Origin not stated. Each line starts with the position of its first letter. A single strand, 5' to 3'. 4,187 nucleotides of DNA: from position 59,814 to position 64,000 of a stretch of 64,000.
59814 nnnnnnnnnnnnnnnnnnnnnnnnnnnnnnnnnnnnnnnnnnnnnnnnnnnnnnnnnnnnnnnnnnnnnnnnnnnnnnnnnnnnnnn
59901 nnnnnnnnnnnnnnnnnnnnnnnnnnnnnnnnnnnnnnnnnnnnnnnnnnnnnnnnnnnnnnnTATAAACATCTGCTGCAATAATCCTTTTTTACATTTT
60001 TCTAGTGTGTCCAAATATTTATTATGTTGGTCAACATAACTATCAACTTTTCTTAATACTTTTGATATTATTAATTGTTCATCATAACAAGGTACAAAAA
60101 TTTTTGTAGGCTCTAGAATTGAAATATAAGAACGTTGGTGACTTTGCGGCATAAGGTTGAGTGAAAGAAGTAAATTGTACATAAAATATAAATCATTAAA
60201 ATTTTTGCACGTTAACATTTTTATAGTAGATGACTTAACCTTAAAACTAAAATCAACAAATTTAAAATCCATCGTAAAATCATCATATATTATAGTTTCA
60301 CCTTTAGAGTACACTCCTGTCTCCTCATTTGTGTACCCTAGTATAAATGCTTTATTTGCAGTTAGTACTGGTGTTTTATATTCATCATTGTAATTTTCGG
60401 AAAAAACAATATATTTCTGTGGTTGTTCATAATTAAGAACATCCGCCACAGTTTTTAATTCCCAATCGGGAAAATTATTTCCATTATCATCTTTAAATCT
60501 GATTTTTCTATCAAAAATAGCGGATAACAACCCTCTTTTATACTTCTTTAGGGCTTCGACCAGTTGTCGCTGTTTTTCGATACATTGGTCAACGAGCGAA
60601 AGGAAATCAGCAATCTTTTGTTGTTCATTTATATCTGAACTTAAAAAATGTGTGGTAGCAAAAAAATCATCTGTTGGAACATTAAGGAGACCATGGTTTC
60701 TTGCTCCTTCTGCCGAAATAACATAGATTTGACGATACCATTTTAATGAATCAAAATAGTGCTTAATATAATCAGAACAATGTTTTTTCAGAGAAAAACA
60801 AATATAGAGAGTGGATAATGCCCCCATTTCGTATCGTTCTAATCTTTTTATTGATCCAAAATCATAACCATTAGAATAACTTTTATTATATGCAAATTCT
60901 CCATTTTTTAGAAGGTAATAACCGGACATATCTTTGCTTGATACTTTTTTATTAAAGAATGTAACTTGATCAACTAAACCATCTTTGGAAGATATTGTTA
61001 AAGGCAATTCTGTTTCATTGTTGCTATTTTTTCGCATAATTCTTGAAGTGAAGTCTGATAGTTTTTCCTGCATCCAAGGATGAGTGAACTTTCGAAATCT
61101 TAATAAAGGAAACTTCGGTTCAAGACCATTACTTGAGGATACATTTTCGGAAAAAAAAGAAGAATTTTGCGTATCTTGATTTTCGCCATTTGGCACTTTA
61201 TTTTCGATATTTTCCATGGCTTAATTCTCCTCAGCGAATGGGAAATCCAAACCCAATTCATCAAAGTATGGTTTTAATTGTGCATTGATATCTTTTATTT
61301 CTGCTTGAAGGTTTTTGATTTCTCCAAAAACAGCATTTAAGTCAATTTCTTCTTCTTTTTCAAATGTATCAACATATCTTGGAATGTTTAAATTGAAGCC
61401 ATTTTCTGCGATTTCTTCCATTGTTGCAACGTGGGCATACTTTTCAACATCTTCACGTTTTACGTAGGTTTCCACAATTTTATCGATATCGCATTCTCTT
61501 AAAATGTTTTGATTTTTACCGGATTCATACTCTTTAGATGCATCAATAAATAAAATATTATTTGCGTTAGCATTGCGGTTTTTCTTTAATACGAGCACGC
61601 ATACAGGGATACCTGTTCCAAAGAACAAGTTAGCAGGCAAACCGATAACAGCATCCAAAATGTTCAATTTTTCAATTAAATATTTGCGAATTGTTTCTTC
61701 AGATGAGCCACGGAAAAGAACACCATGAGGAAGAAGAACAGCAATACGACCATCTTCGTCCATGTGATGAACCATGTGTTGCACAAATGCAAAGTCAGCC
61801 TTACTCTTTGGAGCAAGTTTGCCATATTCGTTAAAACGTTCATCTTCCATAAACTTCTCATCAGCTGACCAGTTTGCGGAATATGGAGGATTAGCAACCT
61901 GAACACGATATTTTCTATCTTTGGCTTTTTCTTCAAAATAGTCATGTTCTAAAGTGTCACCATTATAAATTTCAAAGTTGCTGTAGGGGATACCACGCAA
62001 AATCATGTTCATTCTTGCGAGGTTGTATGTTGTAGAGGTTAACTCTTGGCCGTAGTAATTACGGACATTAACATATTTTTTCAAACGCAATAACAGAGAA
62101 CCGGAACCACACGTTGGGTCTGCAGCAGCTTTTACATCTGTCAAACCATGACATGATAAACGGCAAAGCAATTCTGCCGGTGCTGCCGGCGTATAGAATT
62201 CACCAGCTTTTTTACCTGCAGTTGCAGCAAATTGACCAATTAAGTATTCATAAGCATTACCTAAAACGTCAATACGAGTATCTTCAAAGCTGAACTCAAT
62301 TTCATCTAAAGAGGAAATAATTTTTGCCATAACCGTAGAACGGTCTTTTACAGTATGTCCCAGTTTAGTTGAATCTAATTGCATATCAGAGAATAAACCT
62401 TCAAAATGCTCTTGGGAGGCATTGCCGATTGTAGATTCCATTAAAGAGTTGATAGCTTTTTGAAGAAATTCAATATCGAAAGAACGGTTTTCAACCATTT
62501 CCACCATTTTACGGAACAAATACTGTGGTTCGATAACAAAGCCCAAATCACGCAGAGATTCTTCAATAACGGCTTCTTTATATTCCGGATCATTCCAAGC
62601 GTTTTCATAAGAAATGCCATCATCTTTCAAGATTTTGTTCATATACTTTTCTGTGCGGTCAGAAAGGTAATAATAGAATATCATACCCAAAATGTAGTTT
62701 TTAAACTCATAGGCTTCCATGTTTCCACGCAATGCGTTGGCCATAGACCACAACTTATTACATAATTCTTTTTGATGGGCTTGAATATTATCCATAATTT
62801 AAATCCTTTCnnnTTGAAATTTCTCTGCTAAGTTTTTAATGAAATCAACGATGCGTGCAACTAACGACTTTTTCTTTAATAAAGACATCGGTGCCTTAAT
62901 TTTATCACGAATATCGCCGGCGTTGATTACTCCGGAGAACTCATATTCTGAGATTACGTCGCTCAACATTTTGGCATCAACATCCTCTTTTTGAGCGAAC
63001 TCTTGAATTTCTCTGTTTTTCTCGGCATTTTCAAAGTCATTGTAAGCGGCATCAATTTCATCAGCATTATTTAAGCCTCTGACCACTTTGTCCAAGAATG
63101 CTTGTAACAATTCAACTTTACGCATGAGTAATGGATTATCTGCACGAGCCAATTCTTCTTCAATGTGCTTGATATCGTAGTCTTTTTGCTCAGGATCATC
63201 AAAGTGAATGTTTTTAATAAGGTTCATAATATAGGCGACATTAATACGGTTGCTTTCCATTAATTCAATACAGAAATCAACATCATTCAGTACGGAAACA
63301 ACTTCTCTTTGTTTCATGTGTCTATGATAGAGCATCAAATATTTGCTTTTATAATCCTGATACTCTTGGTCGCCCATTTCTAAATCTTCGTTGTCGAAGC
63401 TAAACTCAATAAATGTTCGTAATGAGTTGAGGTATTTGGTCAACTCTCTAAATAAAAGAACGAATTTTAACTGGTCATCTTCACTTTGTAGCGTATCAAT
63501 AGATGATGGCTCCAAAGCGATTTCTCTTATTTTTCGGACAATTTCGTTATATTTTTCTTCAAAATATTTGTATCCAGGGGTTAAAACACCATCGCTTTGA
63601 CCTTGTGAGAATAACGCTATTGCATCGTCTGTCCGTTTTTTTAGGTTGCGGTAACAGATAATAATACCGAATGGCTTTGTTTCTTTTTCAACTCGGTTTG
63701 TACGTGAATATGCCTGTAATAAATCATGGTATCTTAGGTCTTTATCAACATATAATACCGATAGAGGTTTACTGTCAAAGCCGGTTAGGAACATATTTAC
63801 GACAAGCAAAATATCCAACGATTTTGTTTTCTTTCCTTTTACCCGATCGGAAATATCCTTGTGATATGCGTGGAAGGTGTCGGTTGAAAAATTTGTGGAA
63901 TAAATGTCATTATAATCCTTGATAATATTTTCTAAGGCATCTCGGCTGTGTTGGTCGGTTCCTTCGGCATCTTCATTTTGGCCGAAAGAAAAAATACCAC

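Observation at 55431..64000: Phase-variable Type I restriction-modification locus: one expressed hsdS, three silent hsdS cassettes, three repeat classes, and an adjacent tyrosine recombinase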

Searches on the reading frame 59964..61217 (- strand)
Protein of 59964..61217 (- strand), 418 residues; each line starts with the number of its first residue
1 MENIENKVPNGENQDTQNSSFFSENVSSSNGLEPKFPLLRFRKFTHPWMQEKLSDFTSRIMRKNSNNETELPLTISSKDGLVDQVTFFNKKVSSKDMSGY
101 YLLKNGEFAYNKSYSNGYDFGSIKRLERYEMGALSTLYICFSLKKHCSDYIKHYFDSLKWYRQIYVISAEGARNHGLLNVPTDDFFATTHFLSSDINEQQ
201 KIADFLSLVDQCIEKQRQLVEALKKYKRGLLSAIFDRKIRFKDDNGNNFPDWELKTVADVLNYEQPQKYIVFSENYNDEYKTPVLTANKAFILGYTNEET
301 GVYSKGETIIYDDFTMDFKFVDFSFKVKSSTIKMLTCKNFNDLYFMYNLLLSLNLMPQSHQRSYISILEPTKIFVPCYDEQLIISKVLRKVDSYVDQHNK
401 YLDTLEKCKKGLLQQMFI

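Call 7: search_protein_families(library=pfam, proteins=[window:59964-61217:-])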
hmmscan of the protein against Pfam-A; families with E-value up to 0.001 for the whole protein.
window:59964-61217:- (418 aa): 1 family
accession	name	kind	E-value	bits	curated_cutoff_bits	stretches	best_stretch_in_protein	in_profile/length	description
PF01420.25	Methylase_S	-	1.8e-07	31.9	22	1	251-406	3-167/168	Type I restriction modification DNA specificity domain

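Call 8: search_protein_families(library=ncbifam, proteins=[window:59964-61217:-])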
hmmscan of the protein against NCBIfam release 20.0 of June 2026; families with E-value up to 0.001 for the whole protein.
window:59964-61217:- (418 aa): 0 families

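Call 19: find_homologous_proteins(query=window:59964-61217:-, max_evalue=1e-20)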
Query window:59964-61217:- (418 aa): 7947 proteins with E <= 1e-20 among 8000 candidates; the best 120 are listed.
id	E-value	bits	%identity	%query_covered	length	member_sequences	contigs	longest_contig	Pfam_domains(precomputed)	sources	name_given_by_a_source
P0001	1.6e-237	806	100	86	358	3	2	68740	PF01420.26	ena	-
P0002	1.2e-168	579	68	97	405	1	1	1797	PF01420.26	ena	-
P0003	1.2e-165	569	72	52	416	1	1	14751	-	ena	-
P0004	6.6e-165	567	71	52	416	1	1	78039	-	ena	-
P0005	1.1e-164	566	73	52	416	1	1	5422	-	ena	-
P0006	1.7e-164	566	72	52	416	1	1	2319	-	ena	-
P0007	2.0e-164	565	71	52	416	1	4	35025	-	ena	-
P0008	4.6e-164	564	71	52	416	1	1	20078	-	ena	-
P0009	6.9e-164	564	47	94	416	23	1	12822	-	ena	-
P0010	7.5e-164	563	48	94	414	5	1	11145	-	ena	-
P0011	9.1e-164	563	71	52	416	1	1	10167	-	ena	-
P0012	1.1e-163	563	71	52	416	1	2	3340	-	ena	-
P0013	4.9e-163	561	48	94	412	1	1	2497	-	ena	-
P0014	4.8e-162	558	48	94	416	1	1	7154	-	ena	-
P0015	5.0e-162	557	47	94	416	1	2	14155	-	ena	-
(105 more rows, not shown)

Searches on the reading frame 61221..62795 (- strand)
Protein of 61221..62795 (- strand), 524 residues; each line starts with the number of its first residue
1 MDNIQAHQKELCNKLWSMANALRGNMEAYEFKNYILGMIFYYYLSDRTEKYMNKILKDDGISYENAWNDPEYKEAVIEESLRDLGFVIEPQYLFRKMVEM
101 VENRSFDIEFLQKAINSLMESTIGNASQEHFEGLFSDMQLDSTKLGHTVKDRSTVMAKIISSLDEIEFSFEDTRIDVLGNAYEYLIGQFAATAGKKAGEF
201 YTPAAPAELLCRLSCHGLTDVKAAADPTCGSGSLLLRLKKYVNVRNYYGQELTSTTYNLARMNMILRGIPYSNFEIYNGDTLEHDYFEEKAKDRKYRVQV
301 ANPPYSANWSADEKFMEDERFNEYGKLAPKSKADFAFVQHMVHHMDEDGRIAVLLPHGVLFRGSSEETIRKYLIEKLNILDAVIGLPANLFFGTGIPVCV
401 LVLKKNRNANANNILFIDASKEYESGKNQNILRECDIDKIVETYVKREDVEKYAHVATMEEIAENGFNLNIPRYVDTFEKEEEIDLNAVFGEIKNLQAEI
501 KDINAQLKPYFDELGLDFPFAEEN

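Call 7: search_protein_families(library=pfam, proteins=[window:61224-62795:-])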
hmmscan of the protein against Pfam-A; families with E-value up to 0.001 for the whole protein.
window:61224-62795:- (524 aa): 3 families
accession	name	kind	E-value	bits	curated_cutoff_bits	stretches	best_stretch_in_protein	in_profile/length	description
PF02384.22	N6_Mtase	-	2.5e-103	346.1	20.4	1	175-482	3-310/311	N-6 DNA Methylase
PF12161.14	HsdM_N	-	1.9e-18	67.8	24.5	1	13-161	3-133/135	HsdM N-terminal domain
PF07669.17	Eco57I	-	2e-06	28.5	25.3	1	272-380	48-160/171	Eco57I restriction-modification methylase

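Call 8: search_protein_families(library=ncbifam, proteins=[window:61224-62795:-])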
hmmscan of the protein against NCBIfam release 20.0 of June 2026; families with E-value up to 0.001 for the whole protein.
window:61224-62795:- (524 aa): 4 families
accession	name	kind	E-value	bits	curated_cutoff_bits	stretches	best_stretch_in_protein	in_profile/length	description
TIGR00497.1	hsdM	equivalog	3.3e-130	435.2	242.75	1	9-499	3-510/515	type I restriction-modification system subunit M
NF047738.1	antiphage_MADS2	equivalog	8.2e-18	64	720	2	309-414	473-575/654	methylation-associated defense system DNA methyltransferase MAD2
NF033452.1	BREX_1_MTaseX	exception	7.3e-08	30.7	500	1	293-434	505-645/1210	BREX-1 system adenine-specific DNA-methyltransferase PglX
TIGR03534.1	RF_mod_PrmC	equivalog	4.4e-07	29.6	199.1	1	223-308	91-169/253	peptide chain release factor N(5)-glutamine methyltransferase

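Call 11: find_encoding_contigs(protein=window:61221-62795:-, flank=10000, max_places=10)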
Protein window:61221-62795:- (524 aa): 23 contigs read that carry it; 6 places shown.
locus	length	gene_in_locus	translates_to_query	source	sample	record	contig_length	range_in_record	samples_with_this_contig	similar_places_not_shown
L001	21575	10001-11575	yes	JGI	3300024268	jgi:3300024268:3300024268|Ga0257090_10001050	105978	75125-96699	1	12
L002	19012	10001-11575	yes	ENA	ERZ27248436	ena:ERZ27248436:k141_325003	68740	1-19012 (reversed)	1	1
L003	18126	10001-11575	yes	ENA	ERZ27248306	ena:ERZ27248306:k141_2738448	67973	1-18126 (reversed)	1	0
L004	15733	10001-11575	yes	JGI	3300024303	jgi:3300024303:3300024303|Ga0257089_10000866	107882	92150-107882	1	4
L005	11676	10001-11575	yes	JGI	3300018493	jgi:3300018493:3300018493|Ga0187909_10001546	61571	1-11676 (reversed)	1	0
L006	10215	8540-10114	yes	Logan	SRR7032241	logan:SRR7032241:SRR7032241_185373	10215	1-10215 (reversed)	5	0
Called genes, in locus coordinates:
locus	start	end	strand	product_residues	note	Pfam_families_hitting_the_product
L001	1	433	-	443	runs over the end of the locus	PF04052:TolB_N, PF00930:DPPIV_N (faint), PF23381:Beta-prop_IFT122_1st (faint), PF26550:Tricorn_2nd, PF26549:Tricorn_N, PF07676:PD40, PF26550:Tricorn_2nd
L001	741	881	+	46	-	-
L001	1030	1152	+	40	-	-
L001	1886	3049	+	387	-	PF00817:IMS, PF11799:IMS_C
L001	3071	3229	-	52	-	PF08410:DUF1737 (weak)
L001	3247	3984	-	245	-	PF04231:Endonuclease_1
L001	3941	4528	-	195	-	-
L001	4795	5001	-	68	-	-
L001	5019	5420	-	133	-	-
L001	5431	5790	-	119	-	-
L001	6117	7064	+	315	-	PF13280:WYL, PF25583:WCX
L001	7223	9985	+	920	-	PF04313:HSDR_N, PF00270:DEAD, PF04851:ResIII, PF18766:SWI2_SNF2, PF22679:T1R_D3-like, PF12008:EcoR124_C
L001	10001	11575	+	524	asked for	PF12161:HsdM_N, PF02384:N6_Mtase, PF07669:Eco57I (weak)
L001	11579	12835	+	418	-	PF01420:Methylase_S (weak)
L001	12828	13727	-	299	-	PF01420:Methylase_S (weak)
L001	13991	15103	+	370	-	PF01420:Methylase_S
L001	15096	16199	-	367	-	PF01420:Methylase_S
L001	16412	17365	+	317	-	PF14659:Phage_int_SAM_3, PF00589:Phage_integrase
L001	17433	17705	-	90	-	PF00216:Bac_DNA_binding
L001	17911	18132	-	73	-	-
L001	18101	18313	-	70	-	-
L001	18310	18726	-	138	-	-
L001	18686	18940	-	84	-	-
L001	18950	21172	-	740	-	PF24801:FNIII-A_GpJ, PF13550:Phage-tail_3 (weak)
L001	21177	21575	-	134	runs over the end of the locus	PF00877:NLPC_P60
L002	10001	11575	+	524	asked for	PF12161:HsdM_N, PF02384:N6_Mtase, PF07669:Eco57I (weak)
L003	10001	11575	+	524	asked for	PF12161:HsdM_N, PF02384:N6_Mtase, PF07669:Eco57I (weak)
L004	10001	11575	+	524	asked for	PF12161:HsdM_N, PF02384:N6_Mtase, PF07669:Eco57I (weak)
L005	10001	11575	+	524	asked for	PF12161:HsdM_N, PF02384:N6_Mtase, PF07669:Eco57I (weak)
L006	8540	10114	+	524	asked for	PF12161:HsdM_N, PF02384:N6_Mtase, PF07669:Eco57I (weak)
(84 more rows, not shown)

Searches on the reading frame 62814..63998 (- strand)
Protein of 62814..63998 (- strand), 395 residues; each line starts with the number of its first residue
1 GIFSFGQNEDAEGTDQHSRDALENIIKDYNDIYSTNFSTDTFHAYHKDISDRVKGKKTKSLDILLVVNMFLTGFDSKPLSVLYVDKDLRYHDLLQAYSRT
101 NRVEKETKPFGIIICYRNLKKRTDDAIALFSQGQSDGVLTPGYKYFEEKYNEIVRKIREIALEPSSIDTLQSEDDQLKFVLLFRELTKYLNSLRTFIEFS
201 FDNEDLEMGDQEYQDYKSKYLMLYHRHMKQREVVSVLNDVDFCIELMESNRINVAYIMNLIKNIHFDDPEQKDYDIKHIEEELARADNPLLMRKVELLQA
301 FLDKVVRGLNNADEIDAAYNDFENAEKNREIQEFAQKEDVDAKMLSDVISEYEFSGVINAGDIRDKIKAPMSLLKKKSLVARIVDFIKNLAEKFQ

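Call 7: search_protein_families(library=pfam, proteins=[window:62814-63998:-])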
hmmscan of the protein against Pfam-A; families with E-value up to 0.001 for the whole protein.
window:62814-63998:- (395 aa): 2 families
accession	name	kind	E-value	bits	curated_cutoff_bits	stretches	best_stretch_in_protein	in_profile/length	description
PF12008.13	EcoR124_C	-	6e-50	170.7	23.1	1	138-394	1-260/260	Type I restriction and modification enzyme - subunit R C terminal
PF22679.2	T1R_D3-like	-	6.7e-45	153.8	27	1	2-118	38-158/158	Type I restriction enzyme subunit R domain 3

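Call 8: search_protein_families(library=ncbifam, proteins=[window:62814-63998:-])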
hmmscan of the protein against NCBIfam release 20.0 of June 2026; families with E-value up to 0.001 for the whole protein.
window:62814-63998:- (395 aa): 1 family
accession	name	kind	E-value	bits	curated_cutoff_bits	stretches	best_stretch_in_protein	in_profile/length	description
TIGR00348.1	hsdR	subfamily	1.2e-31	110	284.55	1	14-132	553-670/674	HsdR family type I site-specific deoxyribonuclease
